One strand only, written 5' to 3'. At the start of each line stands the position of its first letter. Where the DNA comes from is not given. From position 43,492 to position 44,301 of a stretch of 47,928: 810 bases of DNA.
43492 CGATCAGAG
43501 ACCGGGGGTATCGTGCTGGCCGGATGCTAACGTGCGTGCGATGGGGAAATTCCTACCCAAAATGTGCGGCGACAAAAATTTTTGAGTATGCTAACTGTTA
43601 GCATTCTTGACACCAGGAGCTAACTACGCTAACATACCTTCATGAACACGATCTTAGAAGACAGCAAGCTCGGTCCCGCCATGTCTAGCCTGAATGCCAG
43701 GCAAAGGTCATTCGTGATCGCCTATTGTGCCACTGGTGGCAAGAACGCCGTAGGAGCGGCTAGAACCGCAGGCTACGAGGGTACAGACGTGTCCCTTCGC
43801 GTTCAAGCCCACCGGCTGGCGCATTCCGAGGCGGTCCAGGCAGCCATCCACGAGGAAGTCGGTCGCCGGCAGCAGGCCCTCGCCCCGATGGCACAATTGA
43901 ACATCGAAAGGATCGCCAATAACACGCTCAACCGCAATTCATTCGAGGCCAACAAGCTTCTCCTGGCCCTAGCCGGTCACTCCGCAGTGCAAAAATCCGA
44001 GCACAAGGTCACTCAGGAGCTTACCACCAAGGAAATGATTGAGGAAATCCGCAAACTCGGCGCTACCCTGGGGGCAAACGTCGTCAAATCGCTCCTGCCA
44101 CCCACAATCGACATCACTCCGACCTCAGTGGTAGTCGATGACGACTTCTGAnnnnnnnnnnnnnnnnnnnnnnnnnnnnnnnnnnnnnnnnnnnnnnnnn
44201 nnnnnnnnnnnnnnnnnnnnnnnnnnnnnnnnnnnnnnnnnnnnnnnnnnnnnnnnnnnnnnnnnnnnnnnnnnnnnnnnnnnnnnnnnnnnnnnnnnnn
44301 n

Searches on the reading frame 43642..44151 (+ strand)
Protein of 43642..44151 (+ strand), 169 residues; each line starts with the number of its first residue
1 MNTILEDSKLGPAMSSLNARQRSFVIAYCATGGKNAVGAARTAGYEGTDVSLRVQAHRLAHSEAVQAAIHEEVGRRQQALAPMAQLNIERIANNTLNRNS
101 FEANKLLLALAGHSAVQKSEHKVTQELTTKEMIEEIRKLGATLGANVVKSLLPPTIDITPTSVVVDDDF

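Call 10: search_protein_families(library=pfam, proteins=[window:43642-44151:+], max_evalue=0.01)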
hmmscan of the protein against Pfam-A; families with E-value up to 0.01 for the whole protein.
window:43642-44151:+ (169 aa): 1 family
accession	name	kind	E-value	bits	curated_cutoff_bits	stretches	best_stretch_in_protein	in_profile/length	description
PF03592.21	Terminase_2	-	4.8e-06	27.7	26.1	1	17-108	1-84/141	Terminase small subunit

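Call 11: search_protein_families(library=phrogs, proteins=[window:43642-44151:+], max_evalue=0.01)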
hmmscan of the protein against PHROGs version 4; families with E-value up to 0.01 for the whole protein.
window:43642-44151:+ (169 aa): 4 families
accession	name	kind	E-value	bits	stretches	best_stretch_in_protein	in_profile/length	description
phrog_51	-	head and packaging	7.7e-12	46.5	1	8-86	80-155/261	terminase small subunit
phrog_641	-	head and packaging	0.00068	21.2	1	17-78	3-60/162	terminase small subunit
phrog_2538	-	head and packaging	0.0024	19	1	65-132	44-117/129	terminase small subunit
phrog_17390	-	unknown function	0.004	18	1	17-72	3-54/69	-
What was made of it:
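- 43642..44151 (+): terS (169 aa). The start codon falls at the predicted +1. The N-terminal helix-turn-helix domain covers residues about 11-72. PF03592 and phrog_51 (calls 10, 11).
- Checked: The ORF at 43642-44151 is a small terminase: PF03592 at 27.7 bits and phrog_51 at E=7.7e-12 (calls 10, 11).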

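Call 12: find_related_loci(query=window:43642-44151:+, collection=viral_contigs, flank=4000)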
Query window:43642-44151:+ (169 aa) in viral_contigs; peptide patterns used: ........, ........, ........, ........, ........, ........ (x = any residue, [..] = any of these).
33 stretches matched a pattern; 5 encode a relative of the query (tblastn E <= 1e-3); 5 distinct loci.
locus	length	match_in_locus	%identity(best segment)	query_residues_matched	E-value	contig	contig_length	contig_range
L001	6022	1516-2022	98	1-169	3e-112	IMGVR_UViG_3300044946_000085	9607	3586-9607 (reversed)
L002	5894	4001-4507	98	1-169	2e-111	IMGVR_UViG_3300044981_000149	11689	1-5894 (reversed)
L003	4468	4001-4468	88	1-156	6e-92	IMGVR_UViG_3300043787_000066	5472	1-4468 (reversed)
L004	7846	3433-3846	43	11-144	2e-20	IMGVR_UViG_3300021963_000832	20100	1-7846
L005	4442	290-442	37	62-112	7e-6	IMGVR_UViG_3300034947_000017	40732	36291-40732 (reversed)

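Call 19: search_dna_similar(query=window:43642-44151:+, collection=phages, mode=protein, max_rows=25, max_evalue=0.001)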
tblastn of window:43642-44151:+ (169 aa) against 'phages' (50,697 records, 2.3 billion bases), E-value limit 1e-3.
No match.
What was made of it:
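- Tried and rejected: The TerS protein search also found nothing (call 19).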

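Call 32: find_related_loci(query=A2, collection=metagenome_contigs, flank=6000)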
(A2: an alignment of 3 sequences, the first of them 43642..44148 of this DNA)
Query A2 (169 aa) in metagenome_contigs; peptide patterns used: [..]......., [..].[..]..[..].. (x = any residue, [..] = any of these).
357 stretches matched a pattern; 6 encode a relative of the query (tblastn E <= 1e-3); 6 distinct loci.
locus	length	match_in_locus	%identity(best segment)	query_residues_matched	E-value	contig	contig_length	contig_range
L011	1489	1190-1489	99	1-100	4e-67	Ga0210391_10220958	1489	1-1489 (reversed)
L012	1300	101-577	39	7-154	5e-22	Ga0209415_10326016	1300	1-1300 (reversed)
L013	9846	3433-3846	43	11-144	2e-20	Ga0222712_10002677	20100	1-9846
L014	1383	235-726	37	1-158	1e-19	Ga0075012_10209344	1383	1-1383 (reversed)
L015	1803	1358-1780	40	7-146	2e-19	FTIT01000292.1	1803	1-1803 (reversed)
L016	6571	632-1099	36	3-152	1e-14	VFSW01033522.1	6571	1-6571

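Call 40: find_related_loci(query=A2, collection=genome_contigs, flank=6000)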
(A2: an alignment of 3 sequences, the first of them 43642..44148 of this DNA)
Query A2 (169 aa) in genome_contigs; peptide patterns used: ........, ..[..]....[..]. (x = any residue, [..] = any of these).
99 stretches matched a pattern; 1 encode a relative of the query (tblastn E <= 1e-3); 1 distinct loci.
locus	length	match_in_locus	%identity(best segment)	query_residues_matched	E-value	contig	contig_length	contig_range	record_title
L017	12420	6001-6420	38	8-146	2e-19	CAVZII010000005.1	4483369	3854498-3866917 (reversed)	MAG: uncultured Alphaproteobacteria bacterium isolate MFD02416.bin.1.328 genome assembly, contig: contig_5999, whole gen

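Call 45: find_homologous_proteins(query=window:43642-44148:+, max_evalue=0.00001)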
Query window:43642-44148:+ (169 aa): 7 proteins with E <= 0.00001 among 481 candidates.
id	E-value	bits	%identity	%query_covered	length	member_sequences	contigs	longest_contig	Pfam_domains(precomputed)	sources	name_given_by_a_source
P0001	2.1e-91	322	91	100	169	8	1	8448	PF03592.22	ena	-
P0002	6.7e-91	320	90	100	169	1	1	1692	PF03592.22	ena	-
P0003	1.6e-66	241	83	82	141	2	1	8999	-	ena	-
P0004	4.4e-59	217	67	94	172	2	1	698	PF03592.22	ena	-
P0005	1.6e-51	192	62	91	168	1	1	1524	-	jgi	jgi:hypothetical protein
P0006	5.7e-51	190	63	91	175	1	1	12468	PF03592.22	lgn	-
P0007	5.2e-13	67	65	37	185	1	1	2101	-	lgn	-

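Call 46: find_encoding_contigs(protein=P0006, flank=10000, max_places=3)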
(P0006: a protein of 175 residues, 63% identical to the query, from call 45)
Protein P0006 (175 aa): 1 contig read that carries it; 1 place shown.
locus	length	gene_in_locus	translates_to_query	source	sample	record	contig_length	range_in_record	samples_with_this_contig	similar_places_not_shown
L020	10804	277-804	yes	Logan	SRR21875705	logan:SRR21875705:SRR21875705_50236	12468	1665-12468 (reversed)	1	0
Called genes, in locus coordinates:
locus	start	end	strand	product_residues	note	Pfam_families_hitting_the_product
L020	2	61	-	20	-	?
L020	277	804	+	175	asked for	PF03592:Terminase_2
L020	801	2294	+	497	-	PF03237:Terminase_6N, PF17289:Terminase_6C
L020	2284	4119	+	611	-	PF12236:Head-tail_con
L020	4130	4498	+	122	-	-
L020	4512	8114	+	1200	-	-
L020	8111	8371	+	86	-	PF25181:Phage_Bbp19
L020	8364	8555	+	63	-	-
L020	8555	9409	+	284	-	-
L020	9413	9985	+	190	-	-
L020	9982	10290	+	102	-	-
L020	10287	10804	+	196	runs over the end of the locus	-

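Call 47: find_encoding_contigs(protein=P0003, flank=10000, max_places=3)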
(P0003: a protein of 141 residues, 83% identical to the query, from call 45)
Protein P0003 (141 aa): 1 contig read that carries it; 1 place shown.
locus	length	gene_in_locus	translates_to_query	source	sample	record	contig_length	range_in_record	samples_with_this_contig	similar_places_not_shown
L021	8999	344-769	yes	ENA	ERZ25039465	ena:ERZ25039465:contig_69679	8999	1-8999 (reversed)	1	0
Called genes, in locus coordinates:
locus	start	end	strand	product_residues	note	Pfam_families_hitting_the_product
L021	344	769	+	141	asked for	-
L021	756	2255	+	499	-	PF03237:Terminase_6N, PF17289:Terminase_6C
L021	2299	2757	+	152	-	PF02945:Endonuclease_7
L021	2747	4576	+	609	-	PF12236:Head-tail_con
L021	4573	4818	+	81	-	PF25181:Phage_Bbp19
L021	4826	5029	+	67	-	-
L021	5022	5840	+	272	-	-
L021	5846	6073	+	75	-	-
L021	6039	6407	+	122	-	-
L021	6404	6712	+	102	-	-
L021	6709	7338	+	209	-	-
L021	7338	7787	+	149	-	PF00959:Phage_lysozyme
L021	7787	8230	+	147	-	-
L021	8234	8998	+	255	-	?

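Call 48: find_encoding_contigs(protein=P0001, flank=10000, max_places=3)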
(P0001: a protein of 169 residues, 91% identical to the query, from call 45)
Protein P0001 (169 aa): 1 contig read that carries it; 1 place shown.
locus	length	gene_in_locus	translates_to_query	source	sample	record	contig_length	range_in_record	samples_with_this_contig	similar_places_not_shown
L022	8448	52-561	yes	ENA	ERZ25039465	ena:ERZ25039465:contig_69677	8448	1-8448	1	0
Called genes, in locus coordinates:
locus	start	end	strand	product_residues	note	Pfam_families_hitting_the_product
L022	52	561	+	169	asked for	PF03592:Terminase_2 (weak)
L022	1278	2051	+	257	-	PF17289:Terminase_6C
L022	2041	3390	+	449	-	PF12236:Head-tail_con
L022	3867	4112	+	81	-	PF25181:Phage_Bbp19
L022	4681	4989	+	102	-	-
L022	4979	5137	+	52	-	-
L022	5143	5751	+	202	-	-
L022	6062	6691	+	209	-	-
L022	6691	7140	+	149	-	PF00959:Phage_lysozyme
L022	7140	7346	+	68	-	-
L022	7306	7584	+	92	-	-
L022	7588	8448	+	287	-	?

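Call 49: find_encoding_contigs(protein=P0005, flank=10000, max_places=3)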
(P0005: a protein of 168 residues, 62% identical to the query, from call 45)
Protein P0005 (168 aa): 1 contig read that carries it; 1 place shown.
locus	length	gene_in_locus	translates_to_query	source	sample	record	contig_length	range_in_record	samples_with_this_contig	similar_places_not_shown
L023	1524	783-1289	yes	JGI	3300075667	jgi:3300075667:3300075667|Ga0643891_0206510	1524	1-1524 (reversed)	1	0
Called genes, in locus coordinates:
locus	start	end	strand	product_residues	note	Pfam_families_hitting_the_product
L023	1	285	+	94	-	?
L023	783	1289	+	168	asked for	-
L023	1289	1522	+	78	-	?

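Call 58: find_encoding_contigs(protein=P0007, flank=5000, max_places=3)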
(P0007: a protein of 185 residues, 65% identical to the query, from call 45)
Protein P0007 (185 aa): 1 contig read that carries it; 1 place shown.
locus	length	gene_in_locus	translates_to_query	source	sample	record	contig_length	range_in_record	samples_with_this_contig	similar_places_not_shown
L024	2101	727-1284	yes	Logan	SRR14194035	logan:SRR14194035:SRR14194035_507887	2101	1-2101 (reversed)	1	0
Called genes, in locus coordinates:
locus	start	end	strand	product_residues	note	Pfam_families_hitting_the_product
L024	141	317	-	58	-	-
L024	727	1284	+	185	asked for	-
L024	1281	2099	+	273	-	?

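Call 59: find_encoding_contigs(protein=P0004, flank=5000, max_places=3)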
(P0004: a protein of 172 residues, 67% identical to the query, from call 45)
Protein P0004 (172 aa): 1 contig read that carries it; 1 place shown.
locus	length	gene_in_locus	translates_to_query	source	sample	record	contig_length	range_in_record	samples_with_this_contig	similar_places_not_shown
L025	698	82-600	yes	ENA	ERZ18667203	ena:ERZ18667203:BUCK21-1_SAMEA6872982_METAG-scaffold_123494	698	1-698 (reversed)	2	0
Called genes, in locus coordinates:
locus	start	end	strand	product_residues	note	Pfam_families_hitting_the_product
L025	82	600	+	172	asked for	PF03592:Terminase_2 (weak)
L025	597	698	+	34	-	?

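Call 60: find_encoding_contigs(protein=P0002, flank=5000, max_places=3)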
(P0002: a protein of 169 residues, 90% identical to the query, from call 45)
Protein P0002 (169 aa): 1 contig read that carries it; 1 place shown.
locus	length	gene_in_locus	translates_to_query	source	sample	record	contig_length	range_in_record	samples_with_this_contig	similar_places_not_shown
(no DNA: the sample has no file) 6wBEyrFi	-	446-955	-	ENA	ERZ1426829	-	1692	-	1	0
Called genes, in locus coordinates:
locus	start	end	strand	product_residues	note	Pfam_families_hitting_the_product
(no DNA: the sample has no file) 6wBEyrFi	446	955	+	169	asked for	PF03592:Terminase_2 (weak)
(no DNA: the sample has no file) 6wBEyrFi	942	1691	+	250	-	?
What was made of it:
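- Tried and rejected: The P0002 contig could not be read because the sample has no file (call 60).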

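Call 64: find_related_loci(query=P0007, collection=viral_contigs, flank=10000)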
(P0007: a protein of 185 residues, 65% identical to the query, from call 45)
Query P0007 (185 aa) in viral_contigs; peptide patterns used: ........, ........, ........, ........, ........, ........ (x = any residue, [..] = any of these).
33 stretches matched a pattern; 20 encode a relative of the query (tblastn E <= 1e-3); 20 distinct loci.
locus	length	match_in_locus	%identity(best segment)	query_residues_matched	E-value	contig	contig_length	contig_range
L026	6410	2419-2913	58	7-170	7e-58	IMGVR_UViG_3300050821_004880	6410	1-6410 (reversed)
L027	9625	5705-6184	46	9-174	3e-34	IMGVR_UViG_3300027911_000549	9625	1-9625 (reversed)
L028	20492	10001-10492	44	8-174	3e-33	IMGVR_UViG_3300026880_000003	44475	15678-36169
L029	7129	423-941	38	9-180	7e-33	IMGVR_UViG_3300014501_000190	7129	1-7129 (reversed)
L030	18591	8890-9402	38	9-170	2e-29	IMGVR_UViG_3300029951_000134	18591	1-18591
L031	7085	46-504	42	9-170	3e-29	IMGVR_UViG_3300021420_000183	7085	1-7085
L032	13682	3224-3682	42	9-170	3e-29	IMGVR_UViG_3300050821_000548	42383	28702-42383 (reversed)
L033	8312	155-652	39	8-171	1e-24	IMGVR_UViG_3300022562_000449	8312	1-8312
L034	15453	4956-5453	39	8-171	1e-24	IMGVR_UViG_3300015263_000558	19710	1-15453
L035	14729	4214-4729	37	8-179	5e-24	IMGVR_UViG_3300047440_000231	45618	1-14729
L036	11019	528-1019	41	6-177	1e-23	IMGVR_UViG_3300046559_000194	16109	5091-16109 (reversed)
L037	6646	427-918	41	6-177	1e-23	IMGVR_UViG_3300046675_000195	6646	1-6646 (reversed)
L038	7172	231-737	37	8-166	9e-21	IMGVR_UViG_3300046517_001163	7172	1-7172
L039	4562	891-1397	37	8-166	9e-21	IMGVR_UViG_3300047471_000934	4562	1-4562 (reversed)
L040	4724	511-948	36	10-160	8e-16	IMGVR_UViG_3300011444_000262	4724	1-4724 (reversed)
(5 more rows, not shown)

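Call 70: search_solved_structures(query=A3, max_evalue=1, show_alignments=3)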
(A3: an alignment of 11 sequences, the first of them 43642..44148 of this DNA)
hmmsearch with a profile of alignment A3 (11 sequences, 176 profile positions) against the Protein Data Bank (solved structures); distinct sequences matched with E-value up to 1: 19.
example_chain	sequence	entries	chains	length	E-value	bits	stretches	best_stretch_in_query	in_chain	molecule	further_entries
6w7t_I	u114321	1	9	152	6.8e-10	42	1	39-146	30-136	small terminase subunit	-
7joq_I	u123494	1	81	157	4.1e-08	36.2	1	39-146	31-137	Small Terminase subunit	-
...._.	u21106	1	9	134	0.0002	24.3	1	20-120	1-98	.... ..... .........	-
5vcd_A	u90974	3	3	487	0.076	15.8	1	48-92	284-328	Cytochrome P450 3A4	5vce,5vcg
4ny4_A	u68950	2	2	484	0.081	15.7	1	48-91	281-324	Cytochrome P450 3A4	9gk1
1w0e_A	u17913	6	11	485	0.081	15.7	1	48-91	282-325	CYTOCHROME P450 3A4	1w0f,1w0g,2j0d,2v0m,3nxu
1tqn_A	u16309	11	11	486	0.082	15.7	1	48-91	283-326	cytochrome P450 3A4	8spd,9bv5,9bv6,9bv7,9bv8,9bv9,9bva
6ma7_A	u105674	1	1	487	0.082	15.7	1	48-91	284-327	Cytochrome P450 3A4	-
7lxl_A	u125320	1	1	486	0.082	15.7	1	48-91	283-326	Cytochrome P450 3A4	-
9yk4_A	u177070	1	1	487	0.082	15.7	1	48-91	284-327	Cytochrome P450 3A4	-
3tjs_A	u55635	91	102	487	0.082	15.7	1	48-91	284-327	Cytochrome P450 3A4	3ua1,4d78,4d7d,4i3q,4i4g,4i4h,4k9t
7kvk_A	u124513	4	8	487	0.082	15.7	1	48-91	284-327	Cytochrome P450 3A4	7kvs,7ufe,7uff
4d6z_A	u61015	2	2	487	0.084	15.7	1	48-91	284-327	CYTOCHROME P450 3A4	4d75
4zc3_A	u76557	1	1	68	0.17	14.7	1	23-57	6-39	Terminase small subunit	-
2cmp_A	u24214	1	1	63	0.17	14.7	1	23-57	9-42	TERMINASE SMALL SUBUNIT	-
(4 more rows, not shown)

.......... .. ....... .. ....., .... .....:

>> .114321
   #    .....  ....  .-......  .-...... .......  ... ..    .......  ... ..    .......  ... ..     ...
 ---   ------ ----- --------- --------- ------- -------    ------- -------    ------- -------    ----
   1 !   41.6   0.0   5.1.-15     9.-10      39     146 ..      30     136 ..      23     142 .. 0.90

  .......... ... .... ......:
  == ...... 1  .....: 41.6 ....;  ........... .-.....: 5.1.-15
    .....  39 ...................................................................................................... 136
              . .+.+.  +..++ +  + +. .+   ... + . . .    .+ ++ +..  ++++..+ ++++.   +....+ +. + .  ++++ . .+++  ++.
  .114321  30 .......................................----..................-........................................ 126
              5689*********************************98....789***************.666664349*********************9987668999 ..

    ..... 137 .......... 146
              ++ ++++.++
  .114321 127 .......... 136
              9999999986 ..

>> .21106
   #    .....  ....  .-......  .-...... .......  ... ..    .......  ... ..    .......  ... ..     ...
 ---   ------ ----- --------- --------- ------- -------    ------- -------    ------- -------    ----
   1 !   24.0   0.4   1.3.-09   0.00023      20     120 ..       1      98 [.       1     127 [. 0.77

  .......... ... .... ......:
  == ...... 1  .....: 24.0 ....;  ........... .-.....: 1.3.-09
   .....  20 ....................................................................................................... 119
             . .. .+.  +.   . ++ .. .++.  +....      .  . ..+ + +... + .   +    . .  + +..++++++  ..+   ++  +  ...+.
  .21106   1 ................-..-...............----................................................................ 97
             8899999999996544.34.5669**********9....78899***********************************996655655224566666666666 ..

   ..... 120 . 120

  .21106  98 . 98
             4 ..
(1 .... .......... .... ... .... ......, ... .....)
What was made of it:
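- Closest known: PaP3 and NV1 small terminases. Same: They are the closest solved TerS by sequence, 6w7t at E=7e-10 (call 70).
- Its closest solved relatives are the PaP3 and NV1 TerS structures, E=7e-10 (call 70).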

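Call 82: find_homologous_proteins(query=P0007, max_evalue=1e-8)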
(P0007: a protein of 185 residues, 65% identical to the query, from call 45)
Query P0007 (185 aa): 88 proteins with E <= 1e-8 among 520 candidates.
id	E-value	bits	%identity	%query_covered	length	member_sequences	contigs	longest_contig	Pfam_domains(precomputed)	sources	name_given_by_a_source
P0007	7.2e-113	392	100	100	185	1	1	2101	-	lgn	-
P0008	5.8e-58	214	56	100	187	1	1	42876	-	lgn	-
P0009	7.7e-55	203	57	94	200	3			-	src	-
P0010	2.4e-53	199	61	90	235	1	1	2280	-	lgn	-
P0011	2.4e-49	186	52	89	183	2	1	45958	-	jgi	jgi:phage terminase small subunit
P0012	6.1e-47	178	58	85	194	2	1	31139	PF03592.22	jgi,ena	-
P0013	3.3e-43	166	53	89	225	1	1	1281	-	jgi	-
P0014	9.0e-31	125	45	95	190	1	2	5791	-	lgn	-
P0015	7.7e-30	122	46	86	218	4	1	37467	-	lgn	-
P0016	2.1e-29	121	47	86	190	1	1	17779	PF03592.22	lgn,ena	-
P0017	3.0e-29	120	44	89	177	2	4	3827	PF03592.22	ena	-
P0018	6.6e-28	116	44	86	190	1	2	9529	PF03592.22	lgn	-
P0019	1.2e-27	115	42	86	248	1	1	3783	-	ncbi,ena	-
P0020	4.4e-27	113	43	89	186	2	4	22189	-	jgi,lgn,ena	-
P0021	4.0e-26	110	45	89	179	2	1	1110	PF03592.22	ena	-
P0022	5.0e-26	110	41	89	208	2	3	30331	PF03592.22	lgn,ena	-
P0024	1.4e-25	108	45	89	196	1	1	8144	PF03592.22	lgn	-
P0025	2.8e-25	107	40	91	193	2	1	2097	PF03592.22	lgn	-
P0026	1.1e-24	105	44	83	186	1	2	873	PF03592.22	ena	-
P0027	1.4e-24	105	41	90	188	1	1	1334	PF03592.22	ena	-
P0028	1.8e-24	105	43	88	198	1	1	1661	PF03592.22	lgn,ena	-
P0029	2.0e-24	105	41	90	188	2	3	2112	PF03592.22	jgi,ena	-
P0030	3.4e-24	104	43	89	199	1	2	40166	PF03592.22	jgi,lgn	jgi:phage terminase small subunit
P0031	3.8e-24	104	42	89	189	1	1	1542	PF03592.22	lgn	-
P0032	5.5e-24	103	43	88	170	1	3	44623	PF03592.22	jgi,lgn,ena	-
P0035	1.1e-23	102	39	91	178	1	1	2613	PF03592.22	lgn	-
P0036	1.4e-23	102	41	88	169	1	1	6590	PF03592.22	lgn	-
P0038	1.5e-22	98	43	91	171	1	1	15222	PF03592.22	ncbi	-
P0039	1.6e-22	98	40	95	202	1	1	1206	PF03592.22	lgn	-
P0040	2.6e-22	98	45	85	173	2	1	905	PF03592.22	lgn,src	-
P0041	3.5e-22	97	43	81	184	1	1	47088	PF03592.22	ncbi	-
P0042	5.3e-22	97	43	80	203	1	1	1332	PF03592.22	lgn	-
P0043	1.2e-21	95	40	89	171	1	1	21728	PF03592.22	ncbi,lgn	-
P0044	2.2e-21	95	39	92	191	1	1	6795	-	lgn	-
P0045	2.3e-21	95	41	92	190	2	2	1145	PF03592.22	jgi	jgi:phage terminase small subunit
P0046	8.0e-21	93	42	82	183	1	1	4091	PF03592.22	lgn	-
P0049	5.2e-20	90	40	89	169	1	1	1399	PF03592.22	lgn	-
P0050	5.5e-20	90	39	93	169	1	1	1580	PF03592.22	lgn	-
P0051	9.6e-20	89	39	93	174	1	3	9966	PF03592.22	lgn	-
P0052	1.0e-19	89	38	90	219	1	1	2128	PF03592.22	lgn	-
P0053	1.4e-19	89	41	88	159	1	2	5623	PF03592.22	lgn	-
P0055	3.5e-19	87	39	89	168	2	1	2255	PF03592.22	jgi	jgi:phage terminase small subunit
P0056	5.1e-19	87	40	89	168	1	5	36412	PF03592.22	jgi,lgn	jgi:phage terminase small subunit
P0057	6.0e-19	87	40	90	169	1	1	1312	PF03592.22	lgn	-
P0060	1.5e-18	85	38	92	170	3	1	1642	PF03592.22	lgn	-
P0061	1.8e-18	85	40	89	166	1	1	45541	PF03592.22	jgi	jgi:phage terminase small subunit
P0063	2.6e-18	85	39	88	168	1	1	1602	PF03592.22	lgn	-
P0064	5.9e-18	83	41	88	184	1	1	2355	PF03592.22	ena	-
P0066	2.7e-17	81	43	89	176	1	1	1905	PF03592.22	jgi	jgi:hypothetical protein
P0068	3.9e-17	81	42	80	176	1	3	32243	PF03592.22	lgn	-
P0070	3.2e-15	75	36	88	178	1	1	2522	PF03592.22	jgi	jgi:phage terminase small subunit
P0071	3.7e-15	74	40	89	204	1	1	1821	PF03592.22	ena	-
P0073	7.9e-15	73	38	85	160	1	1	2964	PF03592.22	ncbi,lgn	-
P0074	1.6e-14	72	40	85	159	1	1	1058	PF03592.22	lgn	-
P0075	1.7e-14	72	38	81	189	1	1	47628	PF03592.22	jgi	jgi:C4-dicarboxylate-specific signal transduction histidine kinase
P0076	2.3e-14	72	37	86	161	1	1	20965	PF03592.22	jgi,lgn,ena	-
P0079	1.2e-13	69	39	88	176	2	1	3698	PF03592.22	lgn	-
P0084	9.9e-13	66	37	87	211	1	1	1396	PF03592.22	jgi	jgi:phage terminase small subunit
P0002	1.1e-12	66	63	35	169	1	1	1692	PF03592.22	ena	-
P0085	1.4e-12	66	37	91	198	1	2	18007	PF03592.22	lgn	-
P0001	1.9e-12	65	65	35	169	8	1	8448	PF03592.22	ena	-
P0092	9.0e-9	54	55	36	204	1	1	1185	-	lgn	-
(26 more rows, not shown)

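Call 84: find_encoding_contigs(protein=P0041, flank=10000, max_places=2)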
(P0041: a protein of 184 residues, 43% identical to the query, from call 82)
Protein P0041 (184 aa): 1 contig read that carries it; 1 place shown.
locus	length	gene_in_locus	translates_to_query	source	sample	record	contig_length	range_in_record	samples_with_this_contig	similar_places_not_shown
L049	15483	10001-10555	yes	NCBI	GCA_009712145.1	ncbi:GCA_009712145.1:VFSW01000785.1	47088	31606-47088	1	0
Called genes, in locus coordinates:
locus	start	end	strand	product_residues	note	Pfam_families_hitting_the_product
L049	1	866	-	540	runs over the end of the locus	PF00176:SNF2-rel_dom, PF04851:ResIII, PF00271:Helicase_C (weak)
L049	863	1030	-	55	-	-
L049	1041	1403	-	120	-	PF10263:SprT-like (weak)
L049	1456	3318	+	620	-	PF09250:Prim-Pol, PF13481:AAA_25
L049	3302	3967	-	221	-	-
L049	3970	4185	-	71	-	-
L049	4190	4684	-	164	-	-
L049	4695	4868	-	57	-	-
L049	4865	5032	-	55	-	-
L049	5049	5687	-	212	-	-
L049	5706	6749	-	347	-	PF12760:Zn_ribbon_IS1595, PF12762:DDE_Tnp_IS1595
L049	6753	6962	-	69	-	-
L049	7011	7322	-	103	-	-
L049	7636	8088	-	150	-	-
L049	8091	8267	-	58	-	-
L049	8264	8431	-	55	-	-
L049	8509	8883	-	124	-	-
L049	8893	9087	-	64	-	PF24192:DUF7417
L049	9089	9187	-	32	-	-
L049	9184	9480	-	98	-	-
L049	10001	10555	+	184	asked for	PF03592:Terminase_2 (faint)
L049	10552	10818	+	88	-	-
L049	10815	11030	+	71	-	-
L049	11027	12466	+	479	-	PF03237:Terminase_6N, PF17289:Terminase_6C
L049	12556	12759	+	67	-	-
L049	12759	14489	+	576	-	PF12236:Head-tail_con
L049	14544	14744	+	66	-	-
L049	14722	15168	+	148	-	-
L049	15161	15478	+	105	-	PF25181:Phage_Bbp19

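Call 85: find_encoding_contigs(protein=P0008, flank=10000, max_places=2)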
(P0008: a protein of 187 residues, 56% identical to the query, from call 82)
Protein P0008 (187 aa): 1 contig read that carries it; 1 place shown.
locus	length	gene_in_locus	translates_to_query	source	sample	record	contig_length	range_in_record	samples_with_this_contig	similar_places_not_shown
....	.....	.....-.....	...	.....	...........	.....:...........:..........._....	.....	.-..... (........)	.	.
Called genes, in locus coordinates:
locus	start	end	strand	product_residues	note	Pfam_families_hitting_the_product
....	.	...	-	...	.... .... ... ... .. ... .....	-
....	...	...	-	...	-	-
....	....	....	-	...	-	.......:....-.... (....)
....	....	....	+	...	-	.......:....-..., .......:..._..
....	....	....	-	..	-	-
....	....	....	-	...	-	-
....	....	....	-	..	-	-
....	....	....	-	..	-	-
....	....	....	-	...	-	-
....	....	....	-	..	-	-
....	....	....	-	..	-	-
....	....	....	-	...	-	-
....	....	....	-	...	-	-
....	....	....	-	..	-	-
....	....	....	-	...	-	-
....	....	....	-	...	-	-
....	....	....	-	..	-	-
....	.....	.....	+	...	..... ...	-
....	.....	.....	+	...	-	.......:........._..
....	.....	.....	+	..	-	-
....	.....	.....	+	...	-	-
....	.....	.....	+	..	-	-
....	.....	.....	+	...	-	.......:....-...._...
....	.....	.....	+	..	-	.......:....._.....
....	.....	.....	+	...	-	-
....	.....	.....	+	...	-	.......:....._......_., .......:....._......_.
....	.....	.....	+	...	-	-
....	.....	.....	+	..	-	?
